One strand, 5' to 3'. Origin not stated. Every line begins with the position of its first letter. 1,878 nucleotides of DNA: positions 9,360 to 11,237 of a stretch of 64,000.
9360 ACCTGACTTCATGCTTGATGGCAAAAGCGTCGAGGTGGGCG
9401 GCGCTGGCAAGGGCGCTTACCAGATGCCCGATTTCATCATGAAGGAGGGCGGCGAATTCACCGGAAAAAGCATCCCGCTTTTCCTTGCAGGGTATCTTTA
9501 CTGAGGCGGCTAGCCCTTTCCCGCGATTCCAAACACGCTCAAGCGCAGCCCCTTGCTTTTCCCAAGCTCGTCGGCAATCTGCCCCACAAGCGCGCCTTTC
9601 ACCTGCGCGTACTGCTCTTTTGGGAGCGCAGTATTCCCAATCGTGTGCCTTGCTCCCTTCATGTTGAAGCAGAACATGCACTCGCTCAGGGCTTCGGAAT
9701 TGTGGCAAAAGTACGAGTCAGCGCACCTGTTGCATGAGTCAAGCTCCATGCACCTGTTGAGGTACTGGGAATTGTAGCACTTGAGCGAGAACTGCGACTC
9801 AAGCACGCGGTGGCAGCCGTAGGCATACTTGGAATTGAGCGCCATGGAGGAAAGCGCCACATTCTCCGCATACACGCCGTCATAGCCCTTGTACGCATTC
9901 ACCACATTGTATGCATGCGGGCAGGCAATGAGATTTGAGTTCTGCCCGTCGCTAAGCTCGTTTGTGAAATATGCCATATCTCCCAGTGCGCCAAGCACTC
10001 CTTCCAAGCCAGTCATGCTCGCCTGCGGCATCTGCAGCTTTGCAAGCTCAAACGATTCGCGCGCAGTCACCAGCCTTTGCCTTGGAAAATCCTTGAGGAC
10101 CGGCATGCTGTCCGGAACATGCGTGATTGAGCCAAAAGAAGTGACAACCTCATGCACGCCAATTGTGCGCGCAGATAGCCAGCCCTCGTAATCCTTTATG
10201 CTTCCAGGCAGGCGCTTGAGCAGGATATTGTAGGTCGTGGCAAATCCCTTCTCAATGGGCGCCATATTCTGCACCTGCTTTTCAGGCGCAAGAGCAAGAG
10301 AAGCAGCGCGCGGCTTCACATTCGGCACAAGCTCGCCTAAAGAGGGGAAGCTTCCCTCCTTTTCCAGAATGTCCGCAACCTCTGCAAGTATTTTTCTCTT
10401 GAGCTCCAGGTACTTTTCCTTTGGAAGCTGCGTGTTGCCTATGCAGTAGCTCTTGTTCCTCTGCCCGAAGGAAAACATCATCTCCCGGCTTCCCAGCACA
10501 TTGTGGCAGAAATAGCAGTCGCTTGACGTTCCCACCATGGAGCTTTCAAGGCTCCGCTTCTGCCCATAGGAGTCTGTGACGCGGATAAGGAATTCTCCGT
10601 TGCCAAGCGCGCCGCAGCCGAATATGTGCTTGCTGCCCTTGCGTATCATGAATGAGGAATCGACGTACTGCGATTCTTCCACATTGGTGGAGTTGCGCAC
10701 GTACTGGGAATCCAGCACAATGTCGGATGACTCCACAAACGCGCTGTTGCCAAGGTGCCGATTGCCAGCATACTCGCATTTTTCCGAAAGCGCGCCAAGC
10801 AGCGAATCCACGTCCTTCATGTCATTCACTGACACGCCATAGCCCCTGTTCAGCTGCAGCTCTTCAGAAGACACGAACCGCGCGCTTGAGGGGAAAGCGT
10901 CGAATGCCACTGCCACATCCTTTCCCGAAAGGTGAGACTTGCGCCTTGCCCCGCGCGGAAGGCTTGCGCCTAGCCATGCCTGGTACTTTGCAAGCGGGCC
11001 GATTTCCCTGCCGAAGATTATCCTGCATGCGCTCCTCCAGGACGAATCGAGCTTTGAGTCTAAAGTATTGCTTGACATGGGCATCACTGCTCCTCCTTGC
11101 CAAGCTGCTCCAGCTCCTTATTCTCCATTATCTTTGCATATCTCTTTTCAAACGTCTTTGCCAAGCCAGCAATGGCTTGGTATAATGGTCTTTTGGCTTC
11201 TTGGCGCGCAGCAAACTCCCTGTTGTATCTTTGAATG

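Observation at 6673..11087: Octapeptide-periodic Cys-ladder protein family I could not place, present as a split A+B pair and as two fused paralogs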

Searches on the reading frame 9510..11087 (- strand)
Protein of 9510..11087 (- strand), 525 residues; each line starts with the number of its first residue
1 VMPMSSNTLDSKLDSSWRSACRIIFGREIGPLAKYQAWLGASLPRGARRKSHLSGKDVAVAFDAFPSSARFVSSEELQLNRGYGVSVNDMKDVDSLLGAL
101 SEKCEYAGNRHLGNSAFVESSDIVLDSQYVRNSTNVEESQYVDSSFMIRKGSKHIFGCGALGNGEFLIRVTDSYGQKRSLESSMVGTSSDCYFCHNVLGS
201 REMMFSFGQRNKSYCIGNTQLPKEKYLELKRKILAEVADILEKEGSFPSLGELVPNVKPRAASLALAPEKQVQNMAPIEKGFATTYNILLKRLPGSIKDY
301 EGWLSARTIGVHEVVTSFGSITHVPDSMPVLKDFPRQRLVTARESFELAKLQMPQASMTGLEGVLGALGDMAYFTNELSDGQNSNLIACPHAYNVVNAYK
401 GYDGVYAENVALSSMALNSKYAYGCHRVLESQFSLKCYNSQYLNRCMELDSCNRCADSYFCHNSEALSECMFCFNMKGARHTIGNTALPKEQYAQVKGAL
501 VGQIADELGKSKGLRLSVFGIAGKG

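Call 3: search_protein_families(library=pfam, proteins=[window:9510-11087:-], max_evalue=1)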
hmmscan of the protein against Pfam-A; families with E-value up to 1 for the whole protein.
window:9510-11087:- (525 aa): 0 families

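Call 4: search_protein_families(library=ncbifam, proteins=[window:9510-11087:-], max_evalue=1)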
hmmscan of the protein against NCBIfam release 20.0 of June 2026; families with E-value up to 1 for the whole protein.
window:9510-11087:- (525 aa): 1 family
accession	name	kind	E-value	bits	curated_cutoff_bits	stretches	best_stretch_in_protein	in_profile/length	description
NF009886.0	PRK13345.1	equivalog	0.16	11.7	432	1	166-285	41-153/232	superantigen-like protein SSL9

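Call 6: find_homologous_proteins(query=window:9510-11087:-)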
Query window:9510-11087:- (525 aa): 229 proteins with E <= 0.001 among 8000 candidates; the best 120 are listed.
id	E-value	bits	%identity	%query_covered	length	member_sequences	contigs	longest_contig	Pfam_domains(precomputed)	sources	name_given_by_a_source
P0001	0.0e+0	1191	100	100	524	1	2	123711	-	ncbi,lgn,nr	ncbi:MAG: hypothetical protein NTX79_05420 [Candidatus Micrarchaeota archaeon]|nr:hypothetical prote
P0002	0.0e+0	1019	86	99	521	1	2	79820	-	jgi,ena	-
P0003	6.8e-295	997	85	98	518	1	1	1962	-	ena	-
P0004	6.5e-292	987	83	99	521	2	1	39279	-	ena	-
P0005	1.1e-285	966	81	99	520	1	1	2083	-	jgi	-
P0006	8.7e-284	960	80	99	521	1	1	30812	-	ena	-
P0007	9.4e-284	960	81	99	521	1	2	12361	-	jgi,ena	-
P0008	4.1e-278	941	78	99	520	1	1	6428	-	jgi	jgi:hypothetical protein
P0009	6.8e-276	934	79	99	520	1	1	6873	-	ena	-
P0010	1.3e-275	933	78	100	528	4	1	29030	-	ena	-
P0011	8.1e-268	907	76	99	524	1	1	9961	-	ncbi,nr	ncbi:MAG: hypothetical protein NT051_04655 [Candidatus Micrarchaeota archaeon]|nr:hypothetical prote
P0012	2.1e-248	843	70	99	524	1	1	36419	-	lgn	-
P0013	7.8e-234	795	66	98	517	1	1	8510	-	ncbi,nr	ncbi:MAG: hypothetical protein NT157_02550 [Candidatus Micrarchaeota archaeon]|nr:hypothetical prote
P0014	9.4e-231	785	66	99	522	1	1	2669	-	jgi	jgi:hypothetical protein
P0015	5.9e-223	759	62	99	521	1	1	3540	-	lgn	-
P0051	2.1e-172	593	51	98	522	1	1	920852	-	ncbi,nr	ncbi:Uncharacterised protein [Candidatus Anstonella stagnisolia]|nr:Uncharacterised protein [Candida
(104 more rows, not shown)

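Call 7: search_solved_structures(query=window:9510-11087:-, max_evalue=10)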
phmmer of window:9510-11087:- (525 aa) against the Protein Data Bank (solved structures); distinct sequences matched with E-value up to 10: 1.
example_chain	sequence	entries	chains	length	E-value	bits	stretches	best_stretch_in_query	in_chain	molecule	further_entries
2hi0_A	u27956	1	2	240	0.19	13.7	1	196-286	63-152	Putative phosphoglycolate phosphatase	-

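Call 16: find_encoding_contigs(protein=P0051, flank=8000, max_places=3)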
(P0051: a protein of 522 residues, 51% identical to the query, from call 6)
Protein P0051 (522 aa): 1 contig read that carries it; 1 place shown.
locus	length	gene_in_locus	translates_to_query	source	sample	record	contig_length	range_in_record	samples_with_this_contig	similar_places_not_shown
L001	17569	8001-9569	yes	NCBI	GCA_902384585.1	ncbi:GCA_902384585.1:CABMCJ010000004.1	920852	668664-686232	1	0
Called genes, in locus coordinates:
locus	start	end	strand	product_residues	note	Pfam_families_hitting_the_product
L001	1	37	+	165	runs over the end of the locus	-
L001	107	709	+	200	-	-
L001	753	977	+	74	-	PF01423:LSM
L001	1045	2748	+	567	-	-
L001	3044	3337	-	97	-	-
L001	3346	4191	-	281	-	PF13646:HEAT_2, PF02985:HEAT (faint)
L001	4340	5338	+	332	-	PF00044:Gp_dh_N, PF02800:Gp_dh_C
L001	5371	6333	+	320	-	PF01073:3Beta_HSD, PF01370:Epimerase, PF04321:RmlD_sub_bind, PF05368:NmrA (weak), PF13460:NAD_binding_10, PF16363:GDP_Man_Dehyd, PF07993:NAD_binding_4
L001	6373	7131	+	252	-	PF00106:adh_short, PF08659:KR, PF23441:SDR, PF13561:adh_short_C2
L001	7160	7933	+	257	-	PF01884:PcrB, PF00478:IMPDH (faint), PF00977:His_biosynth, PF05690:ThiG (weak), PF01180:DHO_dh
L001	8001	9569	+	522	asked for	-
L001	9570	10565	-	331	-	PF01047:MarR (faint), PF12840:HTH_20 (faint), PF13404:HTH_AsnC-type, PF13412:HTH_24, PF12802:MarR_2 (faint), PF13404:HTH_AsnC-type, PF13412:HTH_24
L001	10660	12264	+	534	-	-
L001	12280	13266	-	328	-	PF13404:HTH_AsnC-type, PF13412:HTH_24, PF13518:HTH_28 (faint), PF22451:NirdL-like_HTH (faint), PF13404:HTH_AsnC-type, PF13412:HTH_24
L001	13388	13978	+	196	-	-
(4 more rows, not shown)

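Call 17: predict_structure(alignment_id=A1)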
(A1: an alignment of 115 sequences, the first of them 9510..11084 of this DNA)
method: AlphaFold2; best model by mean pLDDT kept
length: 524 residues; sequences in the alignment: 115
mean_pLDDT: 87.3   pTM: 0.89
mean pLDDT of the five models: 87.3, 85.4, 85.2, 82.4, 82.4
residues with pLDDT >= 90: 299; 70-90: 175; 50-70: 46; < 50: 4
segments of 3 or more residues with pLDDT < 50: 1-4
pLDDT, mean of each block of 10 residues (from residue 1): 68 97 97 96 88 91 88 81 87 90 81 66 69 71 84 89 89 82 77 81 93 97 98 98 97 91 87 96 96 97 94 95 93 96 95 97 97 94 95 90 87 75 81 85 73 73 65 72 89 95 96 89 69
secondary structure, 60 per line:
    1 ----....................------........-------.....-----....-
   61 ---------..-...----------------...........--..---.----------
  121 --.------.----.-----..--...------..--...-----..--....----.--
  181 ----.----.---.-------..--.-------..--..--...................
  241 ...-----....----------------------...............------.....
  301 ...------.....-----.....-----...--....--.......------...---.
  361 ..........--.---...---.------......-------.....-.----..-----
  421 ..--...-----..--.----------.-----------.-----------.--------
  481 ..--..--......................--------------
elements in order: H5-24 H31-38 E46-50 E56-59 H92-102 E145-147 E158-160 E170-173 H222-243 H249-252 H275-289 H296-303 E310-314 E320-324 H341-347 H360-370 E377-379 E390-395 E403-407 E425-427 H489-510

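Call 30: fold_search(model_id=the predicted structure, library=pdb)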
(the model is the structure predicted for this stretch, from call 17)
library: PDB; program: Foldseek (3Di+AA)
matches with E <= 10: 21; with E <= 0.001: 0
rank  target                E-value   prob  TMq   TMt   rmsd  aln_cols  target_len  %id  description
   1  4blr_A                4.2e+00  0.03  0.06  0.08  10.6        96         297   16  P4 PROTEIN FROM BACTERIOPHAGE PHI12 IN COMPLEX WITH UTP (released 2013-08-21)
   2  2vhq_A                4.4e+00  0.03  0.06  0.08  10.6        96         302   16  P4 PROTEIN FROM BACTERIOPHAGE PHI12 S252A mutant in complex with ATP AND MG (released 2007-12-04)
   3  1w46_A                5.1e+00  0.03  0.06  0.08  10.3        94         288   15  P4 protein from Bacteriophage PHI12 in complex with ADP and MG (released 2004-11-04)
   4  2vhc_A                5.4e+00  0.02  0.06  0.08  10.6        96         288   16  P4 PROTEIN FROM BACTERIOPHAGE PHI12 N234G mutant in complex with AMPCPP and MN (released 2007-12-04)
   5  3mds_A                5.4e+00  0.01  0.06  0.12  20.9       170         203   10  MAGANESE SUPEROXIDE DISMUTASE FROM THERMUS THERMOPHILUS (released 1994-01-31)
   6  2vhj_A                6.3e+00  0.02  0.06  0.08  10.6        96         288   16  P4 PROTEIN FROM BACTERIOPHAGE PHI12 S252A mutant in complex with ADP (released 2007-12-04)
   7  4blr_C                6.3e+00  0.02  0.06  0.07  10.6        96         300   16  P4 PROTEIN FROM BACTERIOPHAGE PHI12 IN COMPLEX WITH UTP (released 2013-08-21)
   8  8b6f_AM               6.6e+00  0.01  0.09  0.17  12.3       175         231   12  Cryo-EM structure of NADH:ubiquinone oxidoreductase (complex-I) from respiratory supercomplex of Tetrahymena thermoph (released 2023-03-29)
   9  4v4n_BH               7.3e+00  0.01  0.05  0.11  20.3       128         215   11  Structure of the Methanococcus jannaschii ribosome-SecYEBeta channel complex (released 2014-07-09)
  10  1z1g_B                7.3e+00  0.01  0.05  0.08  20.8       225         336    8  Crystal structure of a lambda integrase tetramer bound to a Holliday junction (released 2005-06-28)
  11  4blt_C                8.1e+00  0.02  0.06  0.08  11.1        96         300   16  P4 PROTEIN FROM BACTERIOPHAGE PHI12 S292A MUTANT IN COMPLEX WITH AMPcPP (released 2013-08-21)
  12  4bls_A                8.1e+00  0.02  0.05  0.07  10.6        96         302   16  P4 PROTEIN FROM BACTERIOPHAGE PHI12 Q278A MUTANT IN COMPLEX WITH AMPcPP (released 2013-08-21)
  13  4bls_C                8.1e+00  0.02  0.05  0.07  10.6        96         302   16  P4 PROTEIN FROM BACTERIOPHAGE PHI12 Q278A MUTANT IN COMPLEX WITH AMPcPP (released 2013-08-21)
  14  8uu5_g                8.5e+00  0.01  0.08  0.19  20.2       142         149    8  Cryo-EM structure of the Listeria innocua 70S ribosome (head-swiveled) in complex with pe/E-tRNA (structure I-B) (released 2024-02-28)
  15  1en5_A                8.5e+00  0.01  0.05  0.10  17.1       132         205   11  CRYSTAL STRUCTURE ANALYSIS OF THE E. COLI MANGANESE SUPEROXIDE DISMUTASE Y34F MUTANT (released 2001-06-27)
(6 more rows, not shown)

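Call 31: search_solved_structures(query=A1, max_evalue=10)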
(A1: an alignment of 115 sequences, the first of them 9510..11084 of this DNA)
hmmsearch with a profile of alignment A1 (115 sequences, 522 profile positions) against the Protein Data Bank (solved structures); distinct sequences matched with E-value up to 10: 6.
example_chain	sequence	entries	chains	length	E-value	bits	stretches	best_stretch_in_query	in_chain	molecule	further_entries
3ohw_B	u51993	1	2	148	0.043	15.8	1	269-372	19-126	Phycobilisome LCM core-membrane linker polypeptide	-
4pbr_A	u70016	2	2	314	0.67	11.8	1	409-436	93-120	Tyrosine--tRNA ligase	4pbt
3qe4_A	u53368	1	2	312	0.68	11.8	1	409-436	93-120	Tyrosyl-tRNA synthetase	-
2kn0_A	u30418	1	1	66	0.72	11.7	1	437-462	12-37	Fn14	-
7bqn_A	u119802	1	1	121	1.1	11.2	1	224-302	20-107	Rei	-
7sc7_BD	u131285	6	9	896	1.2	11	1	269-371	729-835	Phycobiliprotein ApcE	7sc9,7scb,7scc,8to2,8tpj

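Call 34: find_related_loci(query=A1, collection=genome_contigs, flank=10000)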
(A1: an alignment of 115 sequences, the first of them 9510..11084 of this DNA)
Query A1 (524 aa) in genome_contigs; peptide patterns used: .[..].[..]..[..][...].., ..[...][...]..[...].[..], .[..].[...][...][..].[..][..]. (x = any residue, [..] = any of these).
463 stretches matched a pattern; 322 encode a relative of the query (tblastn E <= 1e-3); the best 80 are kept; 75 distinct loci.
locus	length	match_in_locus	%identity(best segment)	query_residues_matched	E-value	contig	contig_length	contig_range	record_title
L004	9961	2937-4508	75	1-524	0e+0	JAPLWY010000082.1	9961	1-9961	MAG: Candidatus Micrarchaeota archaeon isolate LacPavin_0419_WC90_MAG_52_6 LacPavin_0419_WC90_scaffold_569736, whole gen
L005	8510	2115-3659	66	6-520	0e+0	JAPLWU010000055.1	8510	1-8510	MAG: Candidatus Micrarchaeota archaeon isolate LacPavin_0920_SED3_MAG_54_8 LacPavin_0920_SED3_scaffold_3667674, whole ge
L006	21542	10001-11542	60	8-522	0e+0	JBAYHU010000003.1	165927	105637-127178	MAG: Candidatus Micrarchaeia archaeon isolate SO_2016_GW1_157 scaffold00188_OW334_2016, whole genome shotgun sequence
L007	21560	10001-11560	57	5-524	0e+0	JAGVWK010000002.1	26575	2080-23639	Candidatus Micrarchaeota archaeon isolate RIFCSPHIGHO2_02_FULL_50_12 rifcsphigho2_02_scaffold_6083, whole genome shotgun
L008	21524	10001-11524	56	10-523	0e+0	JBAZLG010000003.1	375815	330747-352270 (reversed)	MAG: Candidatus Micrarchaeia archaeon isolate SO_2017_LW4_162 scaffold_73_c1_LW137-91_2017, whole genome shotgun sequenc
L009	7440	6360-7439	78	5-509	0e+0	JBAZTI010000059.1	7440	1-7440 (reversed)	MAG: Candidatus Micrarchaeia archaeon isolate SO_2017_GW1_2 NODE_37310_length_7440_cov_0.979762_OW334_2017, whole genome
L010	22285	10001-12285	54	7-523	0e+0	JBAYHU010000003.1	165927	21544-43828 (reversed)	MAG: Candidatus Micrarchaeia archaeon isolate SO_2016_GW1_157 scaffold00188_OW334_2016, whole genome shotgun sequence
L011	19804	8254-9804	54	7-523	0e+0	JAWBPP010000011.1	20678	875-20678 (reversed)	MAG: Candidatus Anstonellaceae archaeon isolate HNT-4_202101_bins_86 HNT-4_202101_bins_86_scaffold_11, whole genome shot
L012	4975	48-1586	52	12-523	0e+0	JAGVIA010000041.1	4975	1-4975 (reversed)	MAG: archaeon isolate DeMMO2_7 c_000000030215, whole genome shotgun sequence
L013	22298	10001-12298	51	8-522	2e-179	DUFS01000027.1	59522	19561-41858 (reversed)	MAG TPA_asm: Candidatus Micrarchaeota archaeon isolate UBA10161 contig_16139, whole genome shotgun sequence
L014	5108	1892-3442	52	8-523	0e+0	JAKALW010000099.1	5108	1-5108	MAG: Candidatus Micrarchaeota archaeon isolate WY5.bin13 NODE_33306_length_5108_cov_1.028107, whole genome shotgun seque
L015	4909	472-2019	50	8-522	0e+0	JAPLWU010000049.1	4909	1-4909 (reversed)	MAG: Candidatus Micrarchaeota archaeon isolate LacPavin_0920_SED3_MAG_54_8 LacPavin_0920_SED3_scaffold_4388898, whole ge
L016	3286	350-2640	50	8-522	0e+0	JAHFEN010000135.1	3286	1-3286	MAG: Candidatus Micrarchaeota archaeon isolate nzgw27 NODE_159116_length_3287_cov_2.713203, whole genome shotgun sequenc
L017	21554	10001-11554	51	8-523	6e-175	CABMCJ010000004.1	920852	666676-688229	uncultured archaeon isolate LFW-35 genome assembly, contig: LFW35_4, whole genome shotgun sequence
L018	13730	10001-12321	46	8-522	7e-166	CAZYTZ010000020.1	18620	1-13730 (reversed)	MAG TPA_asm: Candidatus Micrarchaeota archaeon isolate SRP178699_co1_434 genome assembly, contig: NODE_3641_length_18620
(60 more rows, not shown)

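Call 49: search_protein_representatives(alignment_id=A1)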
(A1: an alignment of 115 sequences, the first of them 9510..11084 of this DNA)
Query: 115 sequences, 522 profile positions. Proteins with E-value up to 0.001 (for the whole library): 1822; up to 1e-10: 679; up to 1e-30: 329. The best 150 are listed.
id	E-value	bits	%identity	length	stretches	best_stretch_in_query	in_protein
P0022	1.3e-229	779.7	-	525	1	6-521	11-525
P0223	1.7e-212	723.3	-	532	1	1-520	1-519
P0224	6.6e-207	704.8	-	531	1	3-521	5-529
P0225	1.9e-195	667.0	-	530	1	4-520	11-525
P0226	4.1e-182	623.0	-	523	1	9-521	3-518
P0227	3.8e-169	580.2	-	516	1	1-518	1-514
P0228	4.8e-169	579.9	-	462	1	1-460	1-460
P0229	4.9e-164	563.4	-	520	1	10-521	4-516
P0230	1.1e-163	562.2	-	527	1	8-522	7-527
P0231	1.5e-160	551.9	-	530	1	7-521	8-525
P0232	2.3e-160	551.2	-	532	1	4-522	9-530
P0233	8.2e-160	549.4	-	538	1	9-521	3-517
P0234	9.4e-160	549.2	-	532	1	4-520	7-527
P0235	6.4e-159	546.5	-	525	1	5-521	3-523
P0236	1.7e-158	545.1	-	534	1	3-521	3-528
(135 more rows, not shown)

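Call 53: search_dna_similar(query=window:9510-11084:-, collection=plasmids, mode=protein, max_evalue=0.01, max_rows=10)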
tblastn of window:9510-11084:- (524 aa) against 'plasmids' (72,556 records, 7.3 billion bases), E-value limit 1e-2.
No match.

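Call 61: search_protein_families(library=padloc, proteins=[window:9513-11087:-], max_evalue=0.01)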
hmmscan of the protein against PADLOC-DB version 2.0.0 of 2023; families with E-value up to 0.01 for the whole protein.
window:9513-11087:- (525 aa): 0 families

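Call 62: search_protein_families(library=phrogs, proteins=[window:9513-11087:-], max_evalue=0.01)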
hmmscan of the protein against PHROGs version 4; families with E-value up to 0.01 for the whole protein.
window:9513-11087:- (525 aa): 1 family
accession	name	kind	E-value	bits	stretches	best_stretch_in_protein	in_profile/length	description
phrog_15341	-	unknown function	0.0013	19.1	1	389-481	39-138/276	-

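Call 64: find_related_loci(query=A1, collection=viral_contigs, flank=8000)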
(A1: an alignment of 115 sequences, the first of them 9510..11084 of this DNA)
Query A1 (524 aa) in viral_contigs; peptide patterns used: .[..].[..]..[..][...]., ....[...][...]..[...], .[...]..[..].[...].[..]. (x = any residue, [..] = any of these).
179 stretches matched a pattern, but none encodes a relative of the query by tblastn (E <= 1e-3).
